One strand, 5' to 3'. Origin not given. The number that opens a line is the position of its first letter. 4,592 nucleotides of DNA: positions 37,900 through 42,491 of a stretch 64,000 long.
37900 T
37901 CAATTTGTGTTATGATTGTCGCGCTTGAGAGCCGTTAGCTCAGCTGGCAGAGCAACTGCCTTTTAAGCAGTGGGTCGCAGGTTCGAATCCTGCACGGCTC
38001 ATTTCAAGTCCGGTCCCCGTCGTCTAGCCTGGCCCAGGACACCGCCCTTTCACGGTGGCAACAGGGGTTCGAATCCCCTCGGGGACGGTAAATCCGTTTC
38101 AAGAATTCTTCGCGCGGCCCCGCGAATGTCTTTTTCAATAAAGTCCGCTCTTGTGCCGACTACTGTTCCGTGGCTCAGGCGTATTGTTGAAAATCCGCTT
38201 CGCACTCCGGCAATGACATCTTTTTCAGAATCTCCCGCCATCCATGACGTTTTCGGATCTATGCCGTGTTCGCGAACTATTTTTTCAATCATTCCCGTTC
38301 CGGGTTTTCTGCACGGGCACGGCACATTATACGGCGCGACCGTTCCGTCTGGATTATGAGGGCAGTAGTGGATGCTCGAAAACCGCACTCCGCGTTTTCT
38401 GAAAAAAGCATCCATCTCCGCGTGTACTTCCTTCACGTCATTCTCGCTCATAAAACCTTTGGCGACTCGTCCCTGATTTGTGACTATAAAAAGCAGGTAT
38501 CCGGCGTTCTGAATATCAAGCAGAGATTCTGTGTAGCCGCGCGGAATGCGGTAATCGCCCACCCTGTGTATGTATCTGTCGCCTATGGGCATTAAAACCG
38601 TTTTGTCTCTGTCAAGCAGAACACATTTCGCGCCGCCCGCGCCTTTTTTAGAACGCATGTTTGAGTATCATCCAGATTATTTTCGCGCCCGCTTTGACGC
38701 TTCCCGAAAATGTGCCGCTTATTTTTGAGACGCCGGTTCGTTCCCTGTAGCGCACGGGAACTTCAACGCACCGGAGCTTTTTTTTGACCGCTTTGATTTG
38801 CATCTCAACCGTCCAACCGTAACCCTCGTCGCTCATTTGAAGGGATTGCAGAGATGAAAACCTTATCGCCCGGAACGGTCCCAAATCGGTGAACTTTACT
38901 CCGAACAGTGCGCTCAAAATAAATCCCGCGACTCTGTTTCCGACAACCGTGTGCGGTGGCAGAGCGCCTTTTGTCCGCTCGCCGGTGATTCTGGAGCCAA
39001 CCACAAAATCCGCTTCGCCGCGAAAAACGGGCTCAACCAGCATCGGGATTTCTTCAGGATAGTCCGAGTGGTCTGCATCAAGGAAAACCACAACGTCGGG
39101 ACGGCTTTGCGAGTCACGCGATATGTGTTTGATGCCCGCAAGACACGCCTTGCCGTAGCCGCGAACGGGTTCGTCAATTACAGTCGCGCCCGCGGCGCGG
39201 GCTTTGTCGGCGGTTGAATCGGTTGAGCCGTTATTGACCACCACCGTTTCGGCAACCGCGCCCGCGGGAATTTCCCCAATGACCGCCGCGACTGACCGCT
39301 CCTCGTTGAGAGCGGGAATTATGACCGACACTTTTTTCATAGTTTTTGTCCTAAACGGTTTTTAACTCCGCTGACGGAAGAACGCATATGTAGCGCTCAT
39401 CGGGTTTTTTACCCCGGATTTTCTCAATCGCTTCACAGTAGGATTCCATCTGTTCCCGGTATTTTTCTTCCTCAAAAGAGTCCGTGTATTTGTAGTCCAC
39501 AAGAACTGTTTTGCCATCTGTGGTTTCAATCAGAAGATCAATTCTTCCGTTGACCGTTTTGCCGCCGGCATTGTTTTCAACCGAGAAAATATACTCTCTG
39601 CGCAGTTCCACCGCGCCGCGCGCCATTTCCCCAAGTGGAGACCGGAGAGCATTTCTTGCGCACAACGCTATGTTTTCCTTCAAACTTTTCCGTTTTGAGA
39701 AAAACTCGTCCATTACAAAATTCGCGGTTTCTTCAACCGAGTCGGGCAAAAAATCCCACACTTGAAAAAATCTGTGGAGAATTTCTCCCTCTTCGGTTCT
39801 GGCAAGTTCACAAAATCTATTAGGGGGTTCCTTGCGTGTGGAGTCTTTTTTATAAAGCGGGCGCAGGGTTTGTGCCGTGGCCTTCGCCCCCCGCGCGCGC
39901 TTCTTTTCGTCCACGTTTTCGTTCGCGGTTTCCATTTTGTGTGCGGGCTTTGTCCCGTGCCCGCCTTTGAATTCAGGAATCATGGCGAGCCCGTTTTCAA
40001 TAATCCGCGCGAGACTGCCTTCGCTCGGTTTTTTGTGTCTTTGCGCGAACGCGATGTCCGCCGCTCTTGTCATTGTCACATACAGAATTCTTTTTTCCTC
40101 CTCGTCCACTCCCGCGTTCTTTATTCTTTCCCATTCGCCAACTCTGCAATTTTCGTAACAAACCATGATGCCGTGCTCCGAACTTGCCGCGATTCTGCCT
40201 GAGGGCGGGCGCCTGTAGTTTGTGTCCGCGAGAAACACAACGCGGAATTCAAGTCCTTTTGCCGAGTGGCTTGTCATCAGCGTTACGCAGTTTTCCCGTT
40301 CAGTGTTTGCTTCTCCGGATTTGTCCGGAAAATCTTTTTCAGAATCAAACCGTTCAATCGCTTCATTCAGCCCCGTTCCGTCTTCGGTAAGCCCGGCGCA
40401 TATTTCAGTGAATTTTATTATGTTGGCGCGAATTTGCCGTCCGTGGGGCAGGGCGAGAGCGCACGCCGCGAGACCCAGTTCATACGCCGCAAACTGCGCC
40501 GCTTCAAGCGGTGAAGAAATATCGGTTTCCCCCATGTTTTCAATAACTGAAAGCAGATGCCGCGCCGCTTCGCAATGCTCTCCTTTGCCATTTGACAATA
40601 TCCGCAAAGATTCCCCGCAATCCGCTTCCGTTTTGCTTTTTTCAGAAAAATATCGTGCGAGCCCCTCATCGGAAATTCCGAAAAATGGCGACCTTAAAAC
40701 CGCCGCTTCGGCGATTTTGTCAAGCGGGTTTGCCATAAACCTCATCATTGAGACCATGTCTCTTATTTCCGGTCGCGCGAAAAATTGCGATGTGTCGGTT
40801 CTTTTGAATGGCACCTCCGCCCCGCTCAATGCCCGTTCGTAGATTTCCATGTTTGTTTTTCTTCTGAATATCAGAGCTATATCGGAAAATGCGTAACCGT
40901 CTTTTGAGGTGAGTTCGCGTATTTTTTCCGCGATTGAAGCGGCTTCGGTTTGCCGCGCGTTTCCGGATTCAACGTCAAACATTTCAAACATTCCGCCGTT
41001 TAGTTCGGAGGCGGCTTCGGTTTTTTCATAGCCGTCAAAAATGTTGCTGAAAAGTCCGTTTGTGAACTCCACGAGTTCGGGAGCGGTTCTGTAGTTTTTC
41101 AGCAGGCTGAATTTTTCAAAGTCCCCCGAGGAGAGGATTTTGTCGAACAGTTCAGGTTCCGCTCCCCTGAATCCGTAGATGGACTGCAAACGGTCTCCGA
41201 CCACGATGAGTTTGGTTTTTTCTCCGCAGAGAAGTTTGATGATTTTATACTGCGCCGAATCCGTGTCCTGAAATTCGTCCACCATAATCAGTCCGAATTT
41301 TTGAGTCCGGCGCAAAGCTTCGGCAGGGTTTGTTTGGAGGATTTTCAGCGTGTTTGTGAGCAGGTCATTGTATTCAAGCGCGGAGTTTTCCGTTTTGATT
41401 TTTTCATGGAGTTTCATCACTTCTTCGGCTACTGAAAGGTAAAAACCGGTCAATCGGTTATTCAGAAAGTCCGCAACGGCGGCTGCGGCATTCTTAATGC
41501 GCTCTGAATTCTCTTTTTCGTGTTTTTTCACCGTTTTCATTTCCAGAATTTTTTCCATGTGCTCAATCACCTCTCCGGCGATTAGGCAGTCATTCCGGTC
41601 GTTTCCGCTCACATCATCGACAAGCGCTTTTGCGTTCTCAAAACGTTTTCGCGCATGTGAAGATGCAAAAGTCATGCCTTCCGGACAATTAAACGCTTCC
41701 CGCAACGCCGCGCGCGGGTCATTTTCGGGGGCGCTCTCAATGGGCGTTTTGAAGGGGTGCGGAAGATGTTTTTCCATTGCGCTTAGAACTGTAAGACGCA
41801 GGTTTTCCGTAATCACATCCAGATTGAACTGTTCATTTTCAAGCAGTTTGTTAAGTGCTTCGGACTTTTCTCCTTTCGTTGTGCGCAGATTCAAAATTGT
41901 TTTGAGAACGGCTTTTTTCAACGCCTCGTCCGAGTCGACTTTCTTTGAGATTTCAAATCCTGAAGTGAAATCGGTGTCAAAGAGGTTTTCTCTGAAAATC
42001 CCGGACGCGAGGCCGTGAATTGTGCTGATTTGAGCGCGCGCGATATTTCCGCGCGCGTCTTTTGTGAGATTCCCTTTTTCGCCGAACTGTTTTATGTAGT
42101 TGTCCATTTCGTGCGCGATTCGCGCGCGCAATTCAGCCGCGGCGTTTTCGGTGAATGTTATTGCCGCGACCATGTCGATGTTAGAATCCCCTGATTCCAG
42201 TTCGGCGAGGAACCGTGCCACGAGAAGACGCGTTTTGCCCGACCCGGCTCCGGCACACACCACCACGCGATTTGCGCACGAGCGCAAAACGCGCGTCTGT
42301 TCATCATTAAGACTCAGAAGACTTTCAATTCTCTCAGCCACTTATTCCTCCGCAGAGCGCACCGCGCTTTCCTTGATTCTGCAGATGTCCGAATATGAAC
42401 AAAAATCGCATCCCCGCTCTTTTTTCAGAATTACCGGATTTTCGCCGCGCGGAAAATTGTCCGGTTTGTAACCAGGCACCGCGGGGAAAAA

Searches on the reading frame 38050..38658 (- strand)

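Call 9: search_protein_families(library=pfam, proteins=[window:38050-38658:-], max_evalue=0.001)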
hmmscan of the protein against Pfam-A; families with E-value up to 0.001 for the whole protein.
window:38050-38658:- (202 aa): 3 families
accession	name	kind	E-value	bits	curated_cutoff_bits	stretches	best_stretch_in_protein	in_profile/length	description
PF13242.12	Hydrolase_like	-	3e-09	37.1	22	1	116-165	2-52/75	HAD-hyrolase-like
PF13419.12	HAD_2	-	9.4e-08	32.8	23.8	1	117-159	134-176/178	Haloacid dehalogenase-like hydrolase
PF08645.17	PNK3P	-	6.5e-05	23.2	22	1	15-145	5-127/161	Polynucleotide kinase 3 phosphatase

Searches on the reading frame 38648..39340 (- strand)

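Call 9: search_protein_families(library=pfam, proteins=[window:38648-39340:-], max_evalue=0.001)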
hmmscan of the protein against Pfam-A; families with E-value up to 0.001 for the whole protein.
window:38648-39340:- (230 aa): 2 families
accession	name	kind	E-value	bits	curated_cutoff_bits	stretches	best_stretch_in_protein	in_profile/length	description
PF00535.33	Glycos_transf_2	-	2e-20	73.8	23.3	1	5-165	1-165/168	Glycosyl transferase family 2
PF13641.12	Glyco_tranf_2_3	-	1e-05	26.2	27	1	4-109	3-114/230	Glycosyltransferase like family 2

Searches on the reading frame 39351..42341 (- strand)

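Call 37: search_protein_families(library=pfam, proteins=[window:39351-42341:-], max_evalue=0.00001)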
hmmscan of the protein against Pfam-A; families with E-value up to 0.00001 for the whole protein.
window:39351-42341:- (996 aa): 6 families
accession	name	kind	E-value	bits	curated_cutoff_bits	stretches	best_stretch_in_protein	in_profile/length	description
PF00580.27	UvrD-helicase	-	1.7e-56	192.3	23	1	11-401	1-265/271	UvrD/REP helicase N-terminal domain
PF13361.12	UvrD_C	-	8.6e-36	124.5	25.6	2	412-564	2-150/350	UvrD-like helicase C-terminal domain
PF13245.12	AAA_19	-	9.9e-18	65.1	25.1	1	24-392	12-134/134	AAA domain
PF12705.13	PDDEXK_1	-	5e-08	33.6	22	1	846-979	32-176/247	PD-(D/E)XK nuclease superfamily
PF13538.12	UvrD_C_2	-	1.6e-06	28.3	27.4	0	687-710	3-26/52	UvrD-like helicase C-terminal domain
PF13604.12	AAA_30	-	4.7e-06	26.9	27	0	11-81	2-72/191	AAA domain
